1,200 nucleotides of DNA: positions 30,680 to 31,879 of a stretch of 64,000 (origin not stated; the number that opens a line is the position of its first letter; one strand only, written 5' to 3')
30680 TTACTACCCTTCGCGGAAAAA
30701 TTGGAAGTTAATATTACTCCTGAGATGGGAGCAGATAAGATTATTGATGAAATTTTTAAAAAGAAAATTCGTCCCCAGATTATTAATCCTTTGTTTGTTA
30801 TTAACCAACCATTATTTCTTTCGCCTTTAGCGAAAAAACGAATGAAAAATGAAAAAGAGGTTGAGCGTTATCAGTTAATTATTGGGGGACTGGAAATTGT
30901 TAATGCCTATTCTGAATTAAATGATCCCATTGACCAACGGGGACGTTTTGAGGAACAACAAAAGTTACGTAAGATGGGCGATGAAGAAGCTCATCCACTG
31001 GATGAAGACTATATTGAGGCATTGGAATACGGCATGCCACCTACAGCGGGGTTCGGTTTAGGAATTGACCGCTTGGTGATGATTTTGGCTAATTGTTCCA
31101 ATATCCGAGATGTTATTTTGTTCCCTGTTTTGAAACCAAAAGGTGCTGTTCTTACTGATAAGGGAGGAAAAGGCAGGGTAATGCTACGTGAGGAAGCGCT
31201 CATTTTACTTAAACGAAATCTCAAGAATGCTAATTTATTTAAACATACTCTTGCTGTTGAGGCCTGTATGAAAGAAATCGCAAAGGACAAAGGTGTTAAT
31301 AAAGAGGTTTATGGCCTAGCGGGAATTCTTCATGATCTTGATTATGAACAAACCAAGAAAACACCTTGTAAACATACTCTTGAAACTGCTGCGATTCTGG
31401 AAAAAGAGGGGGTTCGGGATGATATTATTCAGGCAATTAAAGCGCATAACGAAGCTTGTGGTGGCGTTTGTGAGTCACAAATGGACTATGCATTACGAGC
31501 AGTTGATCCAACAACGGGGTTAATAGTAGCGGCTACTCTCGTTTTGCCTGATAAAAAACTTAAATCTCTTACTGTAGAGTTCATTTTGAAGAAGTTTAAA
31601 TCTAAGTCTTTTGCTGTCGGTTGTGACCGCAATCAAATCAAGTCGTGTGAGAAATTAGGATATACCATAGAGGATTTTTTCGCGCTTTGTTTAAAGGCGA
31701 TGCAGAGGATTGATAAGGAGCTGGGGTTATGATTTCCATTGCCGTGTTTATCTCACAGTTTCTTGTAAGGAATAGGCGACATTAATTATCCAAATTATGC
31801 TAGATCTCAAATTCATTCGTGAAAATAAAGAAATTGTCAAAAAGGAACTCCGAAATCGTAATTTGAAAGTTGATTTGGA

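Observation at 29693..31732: Lysyl-tRNA synthetase fused to a YqeK-like HD-domain hydrolase, with a relic internal RBS and ATG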

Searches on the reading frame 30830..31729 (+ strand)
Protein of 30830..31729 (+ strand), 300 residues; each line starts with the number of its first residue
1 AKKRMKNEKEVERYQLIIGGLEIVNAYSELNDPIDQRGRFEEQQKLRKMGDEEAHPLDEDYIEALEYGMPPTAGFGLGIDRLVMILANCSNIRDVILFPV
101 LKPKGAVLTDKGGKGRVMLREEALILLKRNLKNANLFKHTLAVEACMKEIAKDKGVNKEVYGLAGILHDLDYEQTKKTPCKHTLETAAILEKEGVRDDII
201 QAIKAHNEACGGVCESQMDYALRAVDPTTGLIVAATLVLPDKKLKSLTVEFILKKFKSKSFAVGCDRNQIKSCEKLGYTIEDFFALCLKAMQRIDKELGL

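Call 16: search_protein_representatives(protein=window:30830-31729:+)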
Query: 300 residues. Proteins with E-value up to 0.001 (for the whole library): 14326; up to 1e-10: 6248; up to 1e-30: 256. The best 150 are listed.
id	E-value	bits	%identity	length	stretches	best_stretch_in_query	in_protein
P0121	2.4e-81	289.6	51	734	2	119-300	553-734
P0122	3.7e-79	282.4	50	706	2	117-300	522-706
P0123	3.5e-76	272.6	50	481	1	1-299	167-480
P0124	4.0e-72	259.3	46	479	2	112-300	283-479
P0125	2.6e-68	246.9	45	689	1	10-296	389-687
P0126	1.1e-66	241.6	41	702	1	3-299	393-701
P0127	3.9e-64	233.1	47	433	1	4-300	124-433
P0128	1.2e-63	231.6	44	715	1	4-300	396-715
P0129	3.0e-63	230.2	41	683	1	3-300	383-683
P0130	3.3e-63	230.1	44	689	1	1-300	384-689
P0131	1.5e-62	228.0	44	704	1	1-299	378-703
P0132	2.9e-62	227.0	44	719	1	5-300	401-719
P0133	3.3e-62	226.8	46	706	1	2-298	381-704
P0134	3.4e-61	223.5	42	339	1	6-300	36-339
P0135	7.1e-61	222.4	42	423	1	3-296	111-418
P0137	9.6e-60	218.7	46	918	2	114-299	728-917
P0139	1.3e-58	215.0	42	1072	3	12-108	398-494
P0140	3.8e-58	213.5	43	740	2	6-107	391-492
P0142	2.8e-53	197.5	46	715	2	2-104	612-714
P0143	5.7e-53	196.5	46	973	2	119-300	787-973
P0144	1.8e-52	194.9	46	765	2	2-104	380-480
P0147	9.1e-50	186.0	40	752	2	2-107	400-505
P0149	3.0e-47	177.7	48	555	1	98-300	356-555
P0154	3.2e-46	174.4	41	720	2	119-293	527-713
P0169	5.2e-40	154.0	39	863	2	13-106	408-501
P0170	2.5e-39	151.7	32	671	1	8-295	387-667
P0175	1.7e-37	145.7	38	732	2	6-106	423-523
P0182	1.1e-36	143.1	41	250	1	89-294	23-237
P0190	3.5e-35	138.1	37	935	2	10-105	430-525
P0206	3.5e-34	134.8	44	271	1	119-292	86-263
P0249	1.5e-32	129.5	41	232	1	120-299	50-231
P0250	1.6e-32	129.4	43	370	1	122-300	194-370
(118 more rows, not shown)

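Call 19: list_cluster_members(proteins=[P0121, P0122, P0125, P0126, P0129, P0137, P0139, P0142, P0143, P0190])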
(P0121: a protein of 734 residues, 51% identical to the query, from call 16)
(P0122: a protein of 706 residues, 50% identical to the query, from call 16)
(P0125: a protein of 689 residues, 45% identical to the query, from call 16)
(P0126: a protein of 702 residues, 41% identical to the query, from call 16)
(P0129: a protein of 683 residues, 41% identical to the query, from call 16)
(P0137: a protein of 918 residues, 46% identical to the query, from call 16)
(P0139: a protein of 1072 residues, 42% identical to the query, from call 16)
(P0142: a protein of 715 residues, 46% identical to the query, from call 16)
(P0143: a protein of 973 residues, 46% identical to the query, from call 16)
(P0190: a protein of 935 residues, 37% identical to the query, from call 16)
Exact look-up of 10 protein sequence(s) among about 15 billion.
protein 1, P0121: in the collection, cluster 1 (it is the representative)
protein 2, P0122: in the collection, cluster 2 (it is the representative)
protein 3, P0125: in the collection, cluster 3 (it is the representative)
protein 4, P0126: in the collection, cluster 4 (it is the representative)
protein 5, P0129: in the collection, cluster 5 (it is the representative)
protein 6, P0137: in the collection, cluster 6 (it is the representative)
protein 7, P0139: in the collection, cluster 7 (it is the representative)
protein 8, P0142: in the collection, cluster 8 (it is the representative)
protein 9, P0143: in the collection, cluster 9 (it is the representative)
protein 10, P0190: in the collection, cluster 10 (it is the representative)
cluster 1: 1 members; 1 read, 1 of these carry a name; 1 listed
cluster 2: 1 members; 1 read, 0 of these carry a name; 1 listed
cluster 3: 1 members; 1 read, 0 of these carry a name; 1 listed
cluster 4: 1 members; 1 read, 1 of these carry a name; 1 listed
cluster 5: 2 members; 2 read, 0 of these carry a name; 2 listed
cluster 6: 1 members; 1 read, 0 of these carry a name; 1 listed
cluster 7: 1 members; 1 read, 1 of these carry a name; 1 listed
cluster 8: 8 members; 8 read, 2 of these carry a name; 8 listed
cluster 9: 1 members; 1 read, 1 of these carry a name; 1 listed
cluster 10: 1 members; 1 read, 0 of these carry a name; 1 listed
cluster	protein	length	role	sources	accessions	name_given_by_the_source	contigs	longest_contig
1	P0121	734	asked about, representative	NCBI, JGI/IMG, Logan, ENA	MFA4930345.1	MAG: lysine--tRNA ligase [Patescibacteria group bacterium]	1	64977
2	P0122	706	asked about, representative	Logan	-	-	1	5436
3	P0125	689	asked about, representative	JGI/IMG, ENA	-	-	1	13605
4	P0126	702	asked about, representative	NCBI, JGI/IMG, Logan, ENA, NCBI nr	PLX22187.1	lysine--tRNA ligase [Candidatus Parcubacteria bacterium] | MAG: lysine--tRNA ligase [Candidatus Parcubacteria bacterium]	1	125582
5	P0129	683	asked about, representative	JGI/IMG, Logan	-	-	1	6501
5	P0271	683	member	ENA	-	-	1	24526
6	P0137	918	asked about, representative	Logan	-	-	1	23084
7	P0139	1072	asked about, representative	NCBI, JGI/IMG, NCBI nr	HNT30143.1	MAG TPA: lysine--tRNA ligase [bacterium] | lysine--tRNA ligase [bacterium]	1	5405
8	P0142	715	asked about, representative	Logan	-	-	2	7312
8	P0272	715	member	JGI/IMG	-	lysyl-tRNA synthetase class 2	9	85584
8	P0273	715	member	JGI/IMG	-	lysyl-tRNA synthetase class 2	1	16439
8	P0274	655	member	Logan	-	-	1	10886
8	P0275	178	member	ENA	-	-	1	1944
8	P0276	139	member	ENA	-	-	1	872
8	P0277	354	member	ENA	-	-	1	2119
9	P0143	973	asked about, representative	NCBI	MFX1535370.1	MAG: lysine--tRNA ligase [Promethearchaeota archaeon]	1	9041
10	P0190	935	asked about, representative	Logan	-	-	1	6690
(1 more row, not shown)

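Call 20: search_protein_families(library=pfam, proteins=[P0137, P0139, P0143, P0169, P0190, P0142, P0144, P0147], max_evalue=0.01)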
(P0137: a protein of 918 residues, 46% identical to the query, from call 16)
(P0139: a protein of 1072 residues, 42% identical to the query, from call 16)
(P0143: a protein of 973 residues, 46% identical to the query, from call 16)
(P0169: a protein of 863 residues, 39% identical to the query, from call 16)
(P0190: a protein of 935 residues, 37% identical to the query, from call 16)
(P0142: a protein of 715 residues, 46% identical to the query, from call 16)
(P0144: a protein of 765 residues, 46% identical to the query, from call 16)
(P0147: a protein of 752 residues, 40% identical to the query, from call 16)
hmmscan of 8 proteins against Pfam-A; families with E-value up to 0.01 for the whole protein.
P0137 (918 aa): 5 families
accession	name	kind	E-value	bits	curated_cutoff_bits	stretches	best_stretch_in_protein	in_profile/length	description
PF00152.25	tRNA-synt_2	-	4.2e-64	217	25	1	153-483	2-305/308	tRNA synthetases class II (D, K and N)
PF01336.31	tRNA_anti-codon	-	4.5e-12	46.2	27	1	56-139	1-75/75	OB-fold nucleic acid binding domain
PF13419.12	HAD_2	-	1.6e-09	38.5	23.8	1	513-667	1-165/178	Haloacid dehalogenase-like hydrolase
PF00702.32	Hydrolase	-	2.2e-06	28.6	26.4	1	513-668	4-185/191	haloacid dehalogenase-like hydrolase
PF01966.28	HD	-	5.4e-06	27.1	22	1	751-828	2-92/116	HD domain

P0139 (1072 aa): 6 families
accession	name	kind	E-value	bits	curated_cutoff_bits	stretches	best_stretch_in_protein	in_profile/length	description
PF00152.25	tRNA-synt_2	-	1.9e-76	257.5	25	1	150-487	2-307/308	tRNA synthetases class II (D, K and N)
PF03483.22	B3_4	-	8.3e-23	81.3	29.3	1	706-857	2-150/174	B3/4 domain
PF01336.31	tRNA_anti-codon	-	4.1e-13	49.5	27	1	56-132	1-74/75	OB-fold nucleic acid binding domain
PF01588.26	tRNA_bind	-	3e-12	46.9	27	1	509-594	1-77/96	Putative tRNA binding domain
PF01966.28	HD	-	1.1e-08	35.8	22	1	914-986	2-91/116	HD domain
PF01409.25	tRNA-synt_2d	-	0.0003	20.8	19.8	0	241-296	104-157/246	tRNA synthetases class II core domain (F)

P0143 (973 aa): 4 families
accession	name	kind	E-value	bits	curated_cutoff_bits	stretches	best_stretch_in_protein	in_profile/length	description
PF00152.25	tRNA-synt_2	-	3.1e-66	224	25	1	152-486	1-307/308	tRNA synthetases class II (D, K and N)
PF03483.22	B3_4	-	3.6e-24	85.7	29.3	1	604-751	6-174/174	B3/4 domain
PF01336.31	tRNA_anti-codon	-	2.6e-11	43.8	27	1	52-136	1-75/75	OB-fold nucleic acid binding domain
PF01966.28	HD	-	0.00078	20.2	22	1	806-883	3-90/116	HD domain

P0169 (863 aa): 3 families
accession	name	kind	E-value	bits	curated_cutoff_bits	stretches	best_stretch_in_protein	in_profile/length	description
PF00152.25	tRNA-synt_2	-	4.4e-67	226.8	25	1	158-496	3-307/308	tRNA synthetases class II (D, K and N)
PF09391.15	DUF2000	-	1.9e-17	63.9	25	1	512-643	4-132/133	Protein of unknown function (DUF2000)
PF01336.31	tRNA_anti-codon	-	2.2e-13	50.4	27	1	63-140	1-75/75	OB-fold nucleic acid binding domain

P0190 (935 aa): 5 families
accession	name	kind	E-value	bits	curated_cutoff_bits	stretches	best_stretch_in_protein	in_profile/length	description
PF00152.25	tRNA-synt_2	-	4e-66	223.6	25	1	175-521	2-307/308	tRNA synthetases class II (D, K and N)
PF00293.34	NUDIX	-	2e-15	57.4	21.1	1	587-701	4-118/134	NUDIX domain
PF01336.31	tRNA_anti-codon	-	3.9e-12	46.4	27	1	64-158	2-75/75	OB-fold nucleic acid binding domain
PF01966.28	HD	-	3.9e-07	30.8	22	1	776-836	3-73/116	HD domain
PF01409.25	tRNA-synt_2d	-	9.8e-06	25.7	19.8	1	266-343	104-175/246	tRNA synthetases class II core domain (F)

P0142 (715 aa): 5 families
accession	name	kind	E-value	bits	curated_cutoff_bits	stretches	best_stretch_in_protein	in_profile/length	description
PF00152.25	tRNA-synt_2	-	9.1e-87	291.4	25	1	374-712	2-308/308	tRNA synthetases class II (D, K and N)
PF01336.31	tRNA_anti-codon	-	3.3e-14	53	27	1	263-344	1-75/75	OB-fold nucleic acid binding domain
PF01966.28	HD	-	2.2e-07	31.6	22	1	20-92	2-92/116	HD domain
PF01409.25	tRNA-synt_2d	-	0.00012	22.1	19.8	0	666-705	195-235/246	tRNA synthetases class II core domain (F)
PF08668.18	HDOD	-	0.00039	20.4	22.9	1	10-52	86-129/196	HDOD domain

P0144 (765 aa): 4 families
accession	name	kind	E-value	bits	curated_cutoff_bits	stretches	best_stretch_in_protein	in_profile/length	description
PF00152.25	tRNA-synt_2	-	1.8e-69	234.6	25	1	143-477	2-307/308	tRNA synthetases class II (D, K and N)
PF01336.31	tRNA_anti-codon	-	2.2e-17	63.2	27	1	49-123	1-72/75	OB-fold nucleic acid binding domain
PF01966.28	HD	-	2.8e-05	24.8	22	1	607-693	20-114/116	HD domain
PF01409.25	tRNA-synt_2d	-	0.00017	21.6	19.8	1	234-288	104-156/246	tRNA synthetases class II core domain (F)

P0147 (752 aa): 4 families
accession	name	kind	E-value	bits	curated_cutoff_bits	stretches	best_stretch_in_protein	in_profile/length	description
PF00152.25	tRNA-synt_2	-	1.1e-82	278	25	1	158-500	2-308/308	tRNA synthetases class II (D, K and N)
PF01336.31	tRNA_anti-codon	-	1.7e-14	53.9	27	1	65-141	2-75/75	OB-fold nucleic acid binding domain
PF01409.25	tRNA-synt_2d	-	4.1e-06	26.9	19.8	1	249-299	104-152/246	tRNA synthetases class II core domain (F)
PF01966.28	HD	-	0.00077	20.2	22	1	583-669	11-114/116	HD domain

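Call 21: find_homologous_proteins(query=window:30830-31729:+, max_evalue=1e-30)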
Query window:30830-31729:+ (300 aa): 1941 proteins with E <= 1e-30 among 8000 candidates; the best 120 are listed.
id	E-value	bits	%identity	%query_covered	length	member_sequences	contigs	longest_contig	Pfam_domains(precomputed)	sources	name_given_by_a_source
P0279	1.0e-93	332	54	100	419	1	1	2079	PF01966.29,PF00152.26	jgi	-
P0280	1.8e-66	242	45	97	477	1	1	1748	PF01966.29,PF00152.26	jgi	jgi:lysyl-tRNA synthetase class 2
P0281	3.2e-64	235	43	96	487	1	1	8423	PF01966.29,PF00152.26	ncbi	ncbi:MAG: amino acid--tRNA ligase-related protein, partial [Planctomycetota bacterium]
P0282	9.8e-63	230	47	81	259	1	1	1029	PF01966.29,PF00152.26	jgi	-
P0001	3.2e-56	209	58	61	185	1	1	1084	PF01966.29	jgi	jgi:hypothetical protein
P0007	1.9e-54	203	55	61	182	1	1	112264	PF01966.29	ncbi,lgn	ncbi:MAG: HDIG domain-containing metalloprotein [Candidatus Aminicenantaceae bacterium]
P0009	5.7e-54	201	56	61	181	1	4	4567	PF01966.29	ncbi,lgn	ncbi:MAG: HDIG domain-containing metalloprotein [Candidatus Aminicenantales bacterium]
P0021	5.9e-53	198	56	61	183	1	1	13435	PF01966.29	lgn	-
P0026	7.3e-53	198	54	61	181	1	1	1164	PF01966.29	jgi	jgi:putative nucleotidyltransferase with HDIG domain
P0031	9.4e-53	197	53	61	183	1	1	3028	PF01966.29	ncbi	-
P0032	9.8e-53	197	54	61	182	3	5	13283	PF01966.29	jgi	jgi:putative nucleotidyltransferase with HDIG domain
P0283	1.7e-52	197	57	61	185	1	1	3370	PF08668.19,PF01966.29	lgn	-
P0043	2.2e-52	196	54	61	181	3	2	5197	PF01966.29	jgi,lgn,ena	-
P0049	3.0e-52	196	55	61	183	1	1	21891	PF08668.19,PF01966.29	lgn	-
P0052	3.7e-52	196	55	61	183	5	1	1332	PF01966.29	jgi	jgi:putative nucleotidyltransferase with HDIG domain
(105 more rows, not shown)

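Call 48: search_protein_families(library=pfam, proteins=[P0149, P0250, P0206, P0182, P0249, P0175, P0170, P0154, P0140, P0121], max_evalue=0.01)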
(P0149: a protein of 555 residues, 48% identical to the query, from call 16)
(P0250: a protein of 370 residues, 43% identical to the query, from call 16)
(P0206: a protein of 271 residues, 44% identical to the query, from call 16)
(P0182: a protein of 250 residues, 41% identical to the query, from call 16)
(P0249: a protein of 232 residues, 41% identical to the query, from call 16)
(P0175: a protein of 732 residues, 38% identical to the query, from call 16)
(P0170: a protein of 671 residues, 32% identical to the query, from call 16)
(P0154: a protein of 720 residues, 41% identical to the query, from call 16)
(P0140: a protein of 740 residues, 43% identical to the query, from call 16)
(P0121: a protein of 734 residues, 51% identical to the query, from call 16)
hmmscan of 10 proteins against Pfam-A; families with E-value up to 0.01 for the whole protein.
P0149 (555 aa): 8 families
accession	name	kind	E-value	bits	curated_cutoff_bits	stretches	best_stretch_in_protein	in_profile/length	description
PF13570.13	Beta-prop_ACSF4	-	2.2e-35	123.1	133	2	76-258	63-248/329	Beta-alanine-activating enzyme, beta-propeller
PF13360.13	PQQ_2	-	8.2e-23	81.7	27.6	2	5-92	2-92/233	Outer membrane protein assembly factor BamB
PF01966.28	HD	-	2.6e-10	41.1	22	1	395-465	3-87/116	HD domain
PF25292.1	Beta-prop_CGLA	-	6.4e-06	26.3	26.8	0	44-100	53-113/316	Lambda-carrageenase beta-propeller domain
PF23414.1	Beta-prop_EML_2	-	7.4e-06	26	90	1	14-92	29-111/266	Echinoderm microtubule-associated protein second beta-propeller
PF17005.11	WD40_like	-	0.00051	20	40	1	13-164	71-180/301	WD40-like domain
PF23383.1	Beta-prop_IFT140_1st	-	0.006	15.8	27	0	19-69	185-235/406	IFT140 first beta-propeller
PF08668.18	HDOD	-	0.007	16.3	22.9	0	386-428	88-131/196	HDOD domain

P0250 (370 aa): 2 families
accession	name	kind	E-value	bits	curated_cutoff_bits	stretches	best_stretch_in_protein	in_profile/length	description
PF01871.22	AMMECR1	-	2.6e-52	177.2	25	1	12-176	2-168/168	AMMECR1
PF01966.28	HD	-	4.1e-11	43.6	22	1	209-285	2-92/116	HD domain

P0206 (271 aa): 1 family
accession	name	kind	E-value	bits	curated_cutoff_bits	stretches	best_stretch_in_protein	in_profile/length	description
PF01966.28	HD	-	1.4e-05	25.8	22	1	105-181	3-92/116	HD domain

P0182 (250 aa): 1 family
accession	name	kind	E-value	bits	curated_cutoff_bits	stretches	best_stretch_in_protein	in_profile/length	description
PF01966.28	HD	-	1.2e-07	32.4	22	1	80-154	3-91/116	HD domain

P0249 (232 aa): 1 family
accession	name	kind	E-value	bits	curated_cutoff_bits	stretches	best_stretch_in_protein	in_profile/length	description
PF01966.28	HD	-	3.5e-07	31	22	1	68-143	3-92/116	HD domain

P0175 (732 aa): 4 families
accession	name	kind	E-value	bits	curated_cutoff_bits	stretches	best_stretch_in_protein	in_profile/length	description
PF00152.25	tRNA-synt_2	-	1.4e-72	244.8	25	1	171-518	2-307/308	tRNA synthetases class II (D, K and N)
PF01336.31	tRNA_anti-codon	-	8.4e-12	45.3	27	1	61-153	3-75/75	OB-fold nucleic acid binding domain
PF01966.28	HD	-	1.5e-05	25.7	22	1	572-622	2-52/116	HD domain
PF01409.25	tRNA-synt_2d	-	0.0062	16.5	19.8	0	262-291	104-133/246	tRNA synthetases class II core domain (F)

P0170 (671 aa): 3 families
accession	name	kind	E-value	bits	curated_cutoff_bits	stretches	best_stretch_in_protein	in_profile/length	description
PF00152.25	tRNA-synt_2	-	2.5e-76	257.1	25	1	141-480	2-307/308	tRNA synthetases class II (D, K and N)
PF01336.31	tRNA_anti-codon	-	2.9e-12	46.8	27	1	48-122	3-73/75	OB-fold nucleic acid binding domain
PF01409.25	tRNA-synt_2d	-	6.9e-05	22.9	19.8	0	233-261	105-133/246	tRNA synthetases class II core domain (F)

P0154 (720 aa): 4 families
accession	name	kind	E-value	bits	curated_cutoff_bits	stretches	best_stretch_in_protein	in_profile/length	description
PF00152.25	tRNA-synt_2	-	1.6e-64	218.4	25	1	153-485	2-306/308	tRNA synthetases class II (D, K and N)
PF01336.31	tRNA_anti-codon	-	8.2e-12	45.3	27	1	58-139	2-75/75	OB-fold nucleic acid binding domain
PF01966.28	HD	-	2.6e-05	24.9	22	1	546-630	3-92/116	HD domain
PF01409.25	tRNA-synt_2d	-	3.2e-05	24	19.8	1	244-312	104-171/246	tRNA synthetases class II core domain (F)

P0140 (740 aa): 4 families
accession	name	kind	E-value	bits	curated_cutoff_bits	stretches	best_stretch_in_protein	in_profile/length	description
PF00152.25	tRNA-synt_2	-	2.3e-81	273.7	25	1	147-486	2-307/308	tRNA synthetases class II (D, K and N)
PF01336.31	tRNA_anti-codon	-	4.7e-14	52.5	27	1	53-130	1-75/75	OB-fold nucleic acid binding domain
PF01966.28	HD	-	6e-08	33.4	22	1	580-650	4-89/116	HD domain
PF01409.25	tRNA-synt_2d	-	2.5e-06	27.6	19.8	0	238-306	104-171/246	tRNA synthetases class II core domain (F)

P0121 (734 aa): 4 families
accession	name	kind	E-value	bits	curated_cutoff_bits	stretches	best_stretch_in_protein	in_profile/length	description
PF00152.25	tRNA-synt_2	-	6.2e-80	269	25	1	151-489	3-306/308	tRNA synthetases class II (D, K and N)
PF01336.31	tRNA_anti-codon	-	1e-11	45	27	1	56-133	2-75/75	OB-fold nucleic acid binding domain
PF01966.28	HD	-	4.5e-09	37.1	22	1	572-656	3-107/116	HD domain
PF01409.25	tRNA-synt_2d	-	2.1e-06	27.9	19.8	0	462-485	213-236/246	tRNA synthetases class II core domain (F)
